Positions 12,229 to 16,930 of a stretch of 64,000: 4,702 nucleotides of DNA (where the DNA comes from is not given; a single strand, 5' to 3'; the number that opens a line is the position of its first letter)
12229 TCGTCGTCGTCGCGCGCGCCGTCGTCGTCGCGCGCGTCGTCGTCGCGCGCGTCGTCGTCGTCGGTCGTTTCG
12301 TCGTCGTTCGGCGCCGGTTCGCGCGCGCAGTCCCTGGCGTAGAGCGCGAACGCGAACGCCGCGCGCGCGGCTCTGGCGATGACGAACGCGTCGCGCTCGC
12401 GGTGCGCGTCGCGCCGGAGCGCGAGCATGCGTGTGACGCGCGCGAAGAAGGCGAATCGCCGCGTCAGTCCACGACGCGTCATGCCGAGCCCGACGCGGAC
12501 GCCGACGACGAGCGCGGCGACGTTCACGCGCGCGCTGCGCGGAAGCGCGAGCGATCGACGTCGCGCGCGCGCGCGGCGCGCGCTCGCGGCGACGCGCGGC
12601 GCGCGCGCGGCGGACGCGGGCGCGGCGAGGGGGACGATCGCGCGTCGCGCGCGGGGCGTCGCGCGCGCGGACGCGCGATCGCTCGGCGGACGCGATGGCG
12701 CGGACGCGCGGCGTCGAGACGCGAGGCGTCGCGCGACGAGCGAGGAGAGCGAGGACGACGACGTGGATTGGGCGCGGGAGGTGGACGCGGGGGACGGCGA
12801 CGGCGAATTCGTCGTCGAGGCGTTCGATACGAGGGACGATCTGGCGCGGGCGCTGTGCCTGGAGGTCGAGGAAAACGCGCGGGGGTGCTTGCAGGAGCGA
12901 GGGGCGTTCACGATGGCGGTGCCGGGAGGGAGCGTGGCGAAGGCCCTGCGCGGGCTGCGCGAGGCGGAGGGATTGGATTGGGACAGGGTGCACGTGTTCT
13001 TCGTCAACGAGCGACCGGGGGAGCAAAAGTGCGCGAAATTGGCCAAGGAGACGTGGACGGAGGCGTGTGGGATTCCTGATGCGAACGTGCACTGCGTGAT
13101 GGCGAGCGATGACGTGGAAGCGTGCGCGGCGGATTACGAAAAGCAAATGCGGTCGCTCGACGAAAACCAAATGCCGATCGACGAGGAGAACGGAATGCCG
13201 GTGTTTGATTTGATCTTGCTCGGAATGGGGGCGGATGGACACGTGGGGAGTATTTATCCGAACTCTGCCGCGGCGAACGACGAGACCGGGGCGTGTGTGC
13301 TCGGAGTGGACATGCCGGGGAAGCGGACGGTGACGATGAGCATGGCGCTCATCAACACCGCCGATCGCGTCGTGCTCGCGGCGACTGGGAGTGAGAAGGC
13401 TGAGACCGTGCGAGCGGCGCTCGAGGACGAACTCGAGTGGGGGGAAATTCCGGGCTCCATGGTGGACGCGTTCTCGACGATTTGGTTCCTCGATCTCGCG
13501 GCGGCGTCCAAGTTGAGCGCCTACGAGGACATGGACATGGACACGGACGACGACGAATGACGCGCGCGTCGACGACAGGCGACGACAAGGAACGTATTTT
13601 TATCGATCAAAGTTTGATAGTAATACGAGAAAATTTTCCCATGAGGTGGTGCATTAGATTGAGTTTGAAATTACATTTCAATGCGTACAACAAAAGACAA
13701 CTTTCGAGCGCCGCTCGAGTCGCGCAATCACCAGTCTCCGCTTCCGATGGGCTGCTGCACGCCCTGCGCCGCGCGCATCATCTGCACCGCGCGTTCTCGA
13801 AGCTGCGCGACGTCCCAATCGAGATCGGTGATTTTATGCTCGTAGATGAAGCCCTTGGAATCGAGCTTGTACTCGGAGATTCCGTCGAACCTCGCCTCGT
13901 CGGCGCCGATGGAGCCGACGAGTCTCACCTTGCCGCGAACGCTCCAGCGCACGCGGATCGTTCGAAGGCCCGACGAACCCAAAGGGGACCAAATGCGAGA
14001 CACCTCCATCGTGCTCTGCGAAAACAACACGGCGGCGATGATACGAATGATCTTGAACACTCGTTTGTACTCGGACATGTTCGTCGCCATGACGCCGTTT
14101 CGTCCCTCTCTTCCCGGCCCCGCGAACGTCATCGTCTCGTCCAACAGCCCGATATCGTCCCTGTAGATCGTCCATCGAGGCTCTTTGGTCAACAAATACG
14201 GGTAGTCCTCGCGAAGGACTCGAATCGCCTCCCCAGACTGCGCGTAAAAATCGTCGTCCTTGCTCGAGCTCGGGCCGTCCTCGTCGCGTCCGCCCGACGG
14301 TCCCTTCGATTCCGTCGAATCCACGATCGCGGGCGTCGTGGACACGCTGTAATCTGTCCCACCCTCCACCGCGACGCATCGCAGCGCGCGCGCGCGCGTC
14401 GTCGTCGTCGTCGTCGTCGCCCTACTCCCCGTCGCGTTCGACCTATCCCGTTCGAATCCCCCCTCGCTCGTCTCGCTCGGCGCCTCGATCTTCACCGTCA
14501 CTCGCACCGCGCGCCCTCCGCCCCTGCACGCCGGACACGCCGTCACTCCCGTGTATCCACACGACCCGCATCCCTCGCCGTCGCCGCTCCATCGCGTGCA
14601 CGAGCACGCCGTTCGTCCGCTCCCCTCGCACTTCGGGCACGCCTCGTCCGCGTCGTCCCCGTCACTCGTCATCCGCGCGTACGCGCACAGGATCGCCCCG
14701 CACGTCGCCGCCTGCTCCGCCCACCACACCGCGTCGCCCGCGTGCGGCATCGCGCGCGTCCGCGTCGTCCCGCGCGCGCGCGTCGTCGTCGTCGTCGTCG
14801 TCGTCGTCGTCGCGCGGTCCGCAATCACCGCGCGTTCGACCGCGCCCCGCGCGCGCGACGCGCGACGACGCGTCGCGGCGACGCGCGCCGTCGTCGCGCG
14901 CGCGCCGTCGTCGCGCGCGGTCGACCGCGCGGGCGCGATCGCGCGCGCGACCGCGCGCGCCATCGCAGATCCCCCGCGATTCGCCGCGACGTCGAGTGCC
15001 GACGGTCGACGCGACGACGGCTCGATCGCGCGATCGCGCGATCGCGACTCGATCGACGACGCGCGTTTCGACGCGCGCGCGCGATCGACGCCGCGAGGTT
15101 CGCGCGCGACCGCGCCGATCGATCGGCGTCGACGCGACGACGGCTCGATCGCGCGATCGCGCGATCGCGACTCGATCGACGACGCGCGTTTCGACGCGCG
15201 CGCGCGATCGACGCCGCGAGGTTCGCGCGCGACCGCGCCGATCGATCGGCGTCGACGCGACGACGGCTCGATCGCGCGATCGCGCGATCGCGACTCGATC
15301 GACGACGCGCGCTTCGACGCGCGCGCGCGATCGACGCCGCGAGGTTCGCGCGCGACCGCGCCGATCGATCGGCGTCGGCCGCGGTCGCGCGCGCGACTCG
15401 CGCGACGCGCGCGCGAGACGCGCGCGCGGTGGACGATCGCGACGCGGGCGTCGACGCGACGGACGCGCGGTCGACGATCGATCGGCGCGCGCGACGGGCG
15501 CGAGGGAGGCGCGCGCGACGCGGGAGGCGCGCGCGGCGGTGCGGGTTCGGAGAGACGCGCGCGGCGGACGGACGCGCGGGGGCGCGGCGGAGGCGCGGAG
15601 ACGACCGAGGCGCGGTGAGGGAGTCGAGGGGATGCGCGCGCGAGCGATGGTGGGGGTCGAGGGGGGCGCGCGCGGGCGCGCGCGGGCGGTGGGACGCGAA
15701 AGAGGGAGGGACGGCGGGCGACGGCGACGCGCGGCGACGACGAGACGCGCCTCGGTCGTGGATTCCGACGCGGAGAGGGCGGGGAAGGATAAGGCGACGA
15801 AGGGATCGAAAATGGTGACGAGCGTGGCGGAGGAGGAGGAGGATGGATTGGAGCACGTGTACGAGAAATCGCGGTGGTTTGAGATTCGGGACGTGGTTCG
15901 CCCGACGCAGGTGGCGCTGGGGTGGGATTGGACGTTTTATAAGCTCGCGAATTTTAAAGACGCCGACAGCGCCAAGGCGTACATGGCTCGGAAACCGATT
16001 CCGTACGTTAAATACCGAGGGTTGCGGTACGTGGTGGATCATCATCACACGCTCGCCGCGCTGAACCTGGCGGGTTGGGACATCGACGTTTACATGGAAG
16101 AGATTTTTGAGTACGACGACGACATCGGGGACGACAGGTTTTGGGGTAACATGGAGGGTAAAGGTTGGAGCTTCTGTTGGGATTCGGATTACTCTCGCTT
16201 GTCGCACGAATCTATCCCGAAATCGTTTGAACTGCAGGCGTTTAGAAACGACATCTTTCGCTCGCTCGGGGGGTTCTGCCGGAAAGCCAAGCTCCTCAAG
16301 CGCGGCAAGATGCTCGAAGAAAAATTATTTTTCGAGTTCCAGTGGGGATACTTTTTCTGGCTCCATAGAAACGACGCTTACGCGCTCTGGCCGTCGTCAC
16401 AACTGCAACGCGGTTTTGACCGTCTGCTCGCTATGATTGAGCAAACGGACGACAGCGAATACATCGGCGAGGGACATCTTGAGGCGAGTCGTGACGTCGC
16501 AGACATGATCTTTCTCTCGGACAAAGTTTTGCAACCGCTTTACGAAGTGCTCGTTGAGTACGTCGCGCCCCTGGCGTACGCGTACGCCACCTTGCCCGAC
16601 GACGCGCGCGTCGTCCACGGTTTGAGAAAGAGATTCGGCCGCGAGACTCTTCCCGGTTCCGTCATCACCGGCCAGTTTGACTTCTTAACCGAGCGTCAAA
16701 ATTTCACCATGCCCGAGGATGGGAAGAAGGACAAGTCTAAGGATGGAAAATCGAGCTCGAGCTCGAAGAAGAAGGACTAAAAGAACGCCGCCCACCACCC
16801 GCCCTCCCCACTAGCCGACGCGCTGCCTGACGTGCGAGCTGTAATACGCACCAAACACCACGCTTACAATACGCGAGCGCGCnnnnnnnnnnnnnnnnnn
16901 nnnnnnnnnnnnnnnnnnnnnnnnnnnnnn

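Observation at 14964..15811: Nearly identical 123-bp tandem repeat (x3-4) between divergent genes, keeping an upstream ORF open into a ParB-like gene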

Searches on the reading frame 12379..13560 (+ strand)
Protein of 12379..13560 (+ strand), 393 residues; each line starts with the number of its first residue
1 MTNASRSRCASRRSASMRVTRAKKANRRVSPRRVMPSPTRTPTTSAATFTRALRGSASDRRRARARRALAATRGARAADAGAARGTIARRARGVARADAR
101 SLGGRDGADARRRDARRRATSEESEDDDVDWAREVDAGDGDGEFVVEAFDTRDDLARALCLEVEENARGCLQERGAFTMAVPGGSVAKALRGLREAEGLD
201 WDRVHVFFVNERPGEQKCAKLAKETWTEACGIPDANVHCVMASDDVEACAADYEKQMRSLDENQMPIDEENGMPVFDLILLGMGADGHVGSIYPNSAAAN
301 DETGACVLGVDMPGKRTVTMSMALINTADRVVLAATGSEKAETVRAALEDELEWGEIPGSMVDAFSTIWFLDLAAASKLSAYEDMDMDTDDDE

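Call 7: search_protein_families(library=pfam, proteins=[window:12379-13560:+], max_evalue=0.01)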
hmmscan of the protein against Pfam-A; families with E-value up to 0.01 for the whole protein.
window:12379-13560:+ (393 aa): 1 family
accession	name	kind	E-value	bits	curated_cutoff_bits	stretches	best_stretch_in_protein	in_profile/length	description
PF01182.26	Glucosamine_iso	-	1.2e-50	172.9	27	1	151-369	2-225/225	Glucosamine-6-phosphate isomerases/6-phosphogluconolactonase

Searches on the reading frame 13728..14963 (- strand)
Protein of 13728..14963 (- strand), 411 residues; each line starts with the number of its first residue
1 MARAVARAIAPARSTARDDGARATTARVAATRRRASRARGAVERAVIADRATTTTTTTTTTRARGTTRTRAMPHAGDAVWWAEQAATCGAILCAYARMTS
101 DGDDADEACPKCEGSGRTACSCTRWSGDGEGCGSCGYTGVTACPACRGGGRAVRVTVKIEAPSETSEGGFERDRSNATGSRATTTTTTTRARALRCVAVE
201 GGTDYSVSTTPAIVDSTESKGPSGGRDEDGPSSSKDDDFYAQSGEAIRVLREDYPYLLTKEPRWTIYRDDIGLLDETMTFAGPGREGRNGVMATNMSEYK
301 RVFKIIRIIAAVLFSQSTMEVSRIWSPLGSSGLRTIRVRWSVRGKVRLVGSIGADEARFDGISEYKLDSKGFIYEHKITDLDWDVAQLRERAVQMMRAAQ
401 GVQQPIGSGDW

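Call 7: search_protein_families(library=pfam, proteins=[window:13728-14963:-], max_evalue=0.01)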
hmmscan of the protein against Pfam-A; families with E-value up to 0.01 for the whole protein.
window:13728-14963:- (411 aa): 1 family
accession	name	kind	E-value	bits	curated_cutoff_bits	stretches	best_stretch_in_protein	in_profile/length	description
PF10184.16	DUF2358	-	7.7e-16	58.8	24.3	1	245-376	2-113/113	Uncharacterized conserved protein (DUF2358)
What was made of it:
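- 13728..14963 (-): DUF2358 gene with a DnaJ-type Cys-rich zinc-finger motif and a variable Arg/Ala/Thr-rich N-terminal leader. The ATG is at 14963; the alternative is Met72 at 14750. Pfam PF10184, E = 7.7e-16 (call 7).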

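Call 11: find_encoding_contigs(protein=window:13728-14963:-, flank=10000, max_places=10)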
Protein window:13728-14963:- (411 aa): no gene with exactly this product is on record in the collection.
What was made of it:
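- Tried and rejected: The exact 411-aa DUF2358 protein of the window is not on record (call 11), because the window has a private G at 14896.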

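Call 45: find_homologous_proteins(query=window:13728-14963:-, max_evalue=1e-10)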
Query window:13728-14963:- (411 aa): 38 proteins with E <= 1e-10 among 8000 candidates.
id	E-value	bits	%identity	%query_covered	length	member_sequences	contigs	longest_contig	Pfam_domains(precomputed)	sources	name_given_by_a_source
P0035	1.0e-265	899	100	100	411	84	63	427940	PF10184.16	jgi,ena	jgi:hypothetical protein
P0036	1.3e-204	698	100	76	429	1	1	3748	PF10184.16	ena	-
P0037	2.8e-164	565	67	96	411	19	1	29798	PF10184.16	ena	-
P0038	6.6e-159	547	73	83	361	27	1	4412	PF10184.16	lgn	-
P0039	6.3e-157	541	73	85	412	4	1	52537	PF10184.16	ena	-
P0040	2.0e-154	532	71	85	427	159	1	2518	PF10184.16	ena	-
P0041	5.7e-154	531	95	63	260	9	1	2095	PF10184.16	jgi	-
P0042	7.6e-148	511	69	84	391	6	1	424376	PF10184.16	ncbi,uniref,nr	ncbi:hypothetical protein BE221DRAFT_116063 [Ostreococcus tauri]|uniref:Uncharacterized protein n=1 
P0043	2.4e-146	506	75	74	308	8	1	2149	PF10184.16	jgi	jgi:hypothetical protein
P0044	1.3e-142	494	66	86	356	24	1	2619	PF10184.16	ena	-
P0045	6.4e-101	356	67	63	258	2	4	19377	PF10184.16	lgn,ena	-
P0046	4.5e-96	340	65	45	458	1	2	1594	PF10184.16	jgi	-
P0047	6.4e-94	333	46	92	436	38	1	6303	PF10184.16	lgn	-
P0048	2.1e-93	332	45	95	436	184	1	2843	PF10184.16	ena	-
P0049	5.3e-93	330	48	84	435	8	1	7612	PF10184.16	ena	-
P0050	2.0e-92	328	46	92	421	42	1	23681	PF10184.16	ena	-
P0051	2.0e-91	325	57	42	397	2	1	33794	PF10184.16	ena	-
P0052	7.7e-91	323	49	84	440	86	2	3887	PF10184.16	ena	-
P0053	1.2e-89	319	62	44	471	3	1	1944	PF10184.16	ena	-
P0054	1.9e-89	319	46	85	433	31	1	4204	PF10184.16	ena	-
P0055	3.1e-89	318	47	84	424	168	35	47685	PF10184.16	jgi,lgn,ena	jgi:hypothetical protein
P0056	1.4e-88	316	49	74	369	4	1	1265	PF10184.16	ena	-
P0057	1.6e-88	315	41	90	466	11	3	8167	PF10184.16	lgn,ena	-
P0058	4.7e-88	314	46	80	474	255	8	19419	PF10184.16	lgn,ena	-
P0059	1.3e-87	313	44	95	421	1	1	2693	PF10184.16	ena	-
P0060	1.8e-87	312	62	44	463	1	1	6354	PF10184.16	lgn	-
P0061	5.3e-87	310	46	82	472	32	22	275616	PF10184.16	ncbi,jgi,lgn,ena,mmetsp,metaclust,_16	mmetsp:Transcript_9583/g.22772 ORF Transcript_9583/g.22772 Transcript_9583/m.22772 type:complete len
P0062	1.2e-86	309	46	83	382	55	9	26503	PF10184.16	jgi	-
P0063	4.9e-86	307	42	92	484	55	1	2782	PF10184.16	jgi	-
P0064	1.9e-84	302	60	40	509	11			PF10184.16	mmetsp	mmetsp:Transcript_17205/g.27634 ORF Transcript_17205/g.27634 Transcript_17205/m.27634 type:complete 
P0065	4.1e-84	301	59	44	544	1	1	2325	PF10184.16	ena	-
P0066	1.2e-71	260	43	84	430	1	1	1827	PF10184.16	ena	-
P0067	3.2e-65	239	53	57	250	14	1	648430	PF10184.16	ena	-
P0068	1.9e-59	220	46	63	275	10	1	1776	PF10184.16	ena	-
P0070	2.4e-40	157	37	74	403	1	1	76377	PF10184.16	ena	-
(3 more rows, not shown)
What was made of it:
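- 13728..14963 (-): Homologues include an O. tauri protein (call 45).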

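Call 51: find_encoding_contigs(protein=P0035, flank=2500, max_places=10)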
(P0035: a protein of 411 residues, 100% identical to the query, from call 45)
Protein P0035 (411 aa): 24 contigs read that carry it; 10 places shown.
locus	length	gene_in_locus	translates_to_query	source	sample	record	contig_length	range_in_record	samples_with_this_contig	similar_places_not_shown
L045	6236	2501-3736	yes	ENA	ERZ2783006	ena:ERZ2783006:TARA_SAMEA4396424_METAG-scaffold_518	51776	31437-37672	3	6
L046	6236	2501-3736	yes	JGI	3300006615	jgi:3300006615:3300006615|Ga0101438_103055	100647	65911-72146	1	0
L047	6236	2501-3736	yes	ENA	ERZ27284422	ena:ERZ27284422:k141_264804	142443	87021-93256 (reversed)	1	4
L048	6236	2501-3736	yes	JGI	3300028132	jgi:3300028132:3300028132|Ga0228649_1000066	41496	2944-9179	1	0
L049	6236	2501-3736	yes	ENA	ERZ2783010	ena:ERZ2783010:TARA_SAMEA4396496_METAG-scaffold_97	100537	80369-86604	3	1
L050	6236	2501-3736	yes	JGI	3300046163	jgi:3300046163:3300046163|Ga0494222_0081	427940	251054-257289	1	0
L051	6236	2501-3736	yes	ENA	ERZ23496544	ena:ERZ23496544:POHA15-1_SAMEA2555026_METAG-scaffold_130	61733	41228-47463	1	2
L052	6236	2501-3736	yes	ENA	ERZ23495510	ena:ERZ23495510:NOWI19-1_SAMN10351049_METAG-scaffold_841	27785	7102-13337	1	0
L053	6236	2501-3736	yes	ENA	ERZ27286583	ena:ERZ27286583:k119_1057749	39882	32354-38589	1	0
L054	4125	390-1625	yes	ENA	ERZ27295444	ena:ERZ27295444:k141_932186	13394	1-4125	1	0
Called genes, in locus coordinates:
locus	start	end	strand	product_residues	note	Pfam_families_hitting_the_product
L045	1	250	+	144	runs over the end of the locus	PF07258:COMM_domain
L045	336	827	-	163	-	PF13442:Cytochrome_CBB3 (weak)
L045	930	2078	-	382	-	PF08857:ParBc_2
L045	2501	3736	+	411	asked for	PF10184:DUF2358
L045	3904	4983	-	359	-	PF01182:Glucosamine_iso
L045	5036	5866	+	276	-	-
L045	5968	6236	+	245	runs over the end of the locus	PF01265:Cyto_heme_lyase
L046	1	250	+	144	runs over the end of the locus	PF07258:COMM_domain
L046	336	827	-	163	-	PF13442:Cytochrome_CBB3 (weak)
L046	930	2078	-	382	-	PF08857:ParBc_2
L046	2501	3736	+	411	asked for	PF10184:DUF2358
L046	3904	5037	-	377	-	PF01182:Glucosamine_iso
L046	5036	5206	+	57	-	-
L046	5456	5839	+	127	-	-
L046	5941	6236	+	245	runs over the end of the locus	PF01265:Cyto_heme_lyase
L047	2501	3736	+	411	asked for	PF10184:DUF2358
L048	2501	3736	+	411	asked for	PF10184:DUF2358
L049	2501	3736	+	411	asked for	PF10184:DUF2358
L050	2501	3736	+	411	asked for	PF10184:DUF2358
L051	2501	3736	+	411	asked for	PF10184:DUF2358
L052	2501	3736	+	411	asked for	PF10184:DUF2358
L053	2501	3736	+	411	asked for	PF10184:DUF2358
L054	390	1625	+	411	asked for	PF10184:DUF2358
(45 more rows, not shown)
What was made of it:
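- Tried and rejected: The common variant P0035 was used instead (calls 45, 51).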

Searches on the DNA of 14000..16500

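Call 33: search_rna_families(source=window, start=14000, end=16500, threshold=evalue, max_evalue=1)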
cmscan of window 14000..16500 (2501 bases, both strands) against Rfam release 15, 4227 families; matches with E-value up to 1: 6.
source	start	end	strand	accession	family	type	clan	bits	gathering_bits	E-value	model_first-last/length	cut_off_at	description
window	15027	15090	-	RF03934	mir-m107-1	Gene; miRNA;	-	23.3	83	0.32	1-65/65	no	mir-m107-1 microRNA precursor family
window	15150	15213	-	RF03934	mir-m107-1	Gene; miRNA;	-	23.3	83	0.32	1-65/65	no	mir-m107-1 microRNA precursor family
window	15027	15090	+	RF03934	mir-m107-1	Gene; miRNA;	-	22.5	83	0.51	1-65/65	no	mir-m107-1 microRNA precursor family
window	15368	15419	+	RF01531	TB10Cs3H1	Gene; snRNA; snoRNA; HACA-box;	-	21.3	40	0.54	1-62/62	no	Trypanosomatid snoRNA TB10Cs3H1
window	15103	15163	-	RF03771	mir-341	Gene; miRNA;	-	20.4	90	0.51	18-79/96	no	mir-341 microRNA precursor family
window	15226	15286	-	RF03771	mir-341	Gene; miRNA;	-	20.4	90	0.51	18-79/96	no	mir-341 microRNA precursor family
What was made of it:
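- On Structured non-coding RNA gene: The best Rfam hits score 20-23 bits against gathering scores of 40-90 (call 33).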

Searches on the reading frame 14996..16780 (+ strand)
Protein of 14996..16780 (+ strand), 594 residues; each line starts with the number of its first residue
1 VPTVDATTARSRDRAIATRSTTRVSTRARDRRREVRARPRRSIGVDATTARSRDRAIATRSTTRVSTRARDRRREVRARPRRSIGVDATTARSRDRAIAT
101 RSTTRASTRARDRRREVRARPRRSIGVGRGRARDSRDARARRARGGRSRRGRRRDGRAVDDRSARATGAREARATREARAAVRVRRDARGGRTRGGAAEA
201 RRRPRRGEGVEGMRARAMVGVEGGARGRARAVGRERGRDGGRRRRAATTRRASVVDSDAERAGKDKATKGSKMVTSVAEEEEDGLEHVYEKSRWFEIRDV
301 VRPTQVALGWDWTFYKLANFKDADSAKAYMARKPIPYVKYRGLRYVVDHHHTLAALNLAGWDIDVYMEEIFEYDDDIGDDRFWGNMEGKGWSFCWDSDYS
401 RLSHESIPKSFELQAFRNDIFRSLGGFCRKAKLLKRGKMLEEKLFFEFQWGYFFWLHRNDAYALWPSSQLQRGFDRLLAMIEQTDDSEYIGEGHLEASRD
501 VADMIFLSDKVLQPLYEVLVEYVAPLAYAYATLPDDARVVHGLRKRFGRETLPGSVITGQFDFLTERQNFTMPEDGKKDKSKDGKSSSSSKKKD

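Call 7: search_protein_families(library=pfam, proteins=[window:14996-16780:+], max_evalue=0.01)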
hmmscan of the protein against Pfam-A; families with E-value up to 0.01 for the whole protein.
window:14996-16780:+ (594 aa): 1 family
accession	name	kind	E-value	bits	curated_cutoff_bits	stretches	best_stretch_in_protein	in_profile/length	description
PF08857.17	ParBc_2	-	1.1e-33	117.1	23.6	1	300-454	7-156/158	Putative ParB-like nuclease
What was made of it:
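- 15632..16780 (+): ParBc_2 (putative ParB-like nuclease) gene. Candidate starts are 15632, 15647 and 15812. The NCBI partial model begins at 15758. Pfam PF08857, E = 1.1e-33, with the domain starting at about 15893 (call 7).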
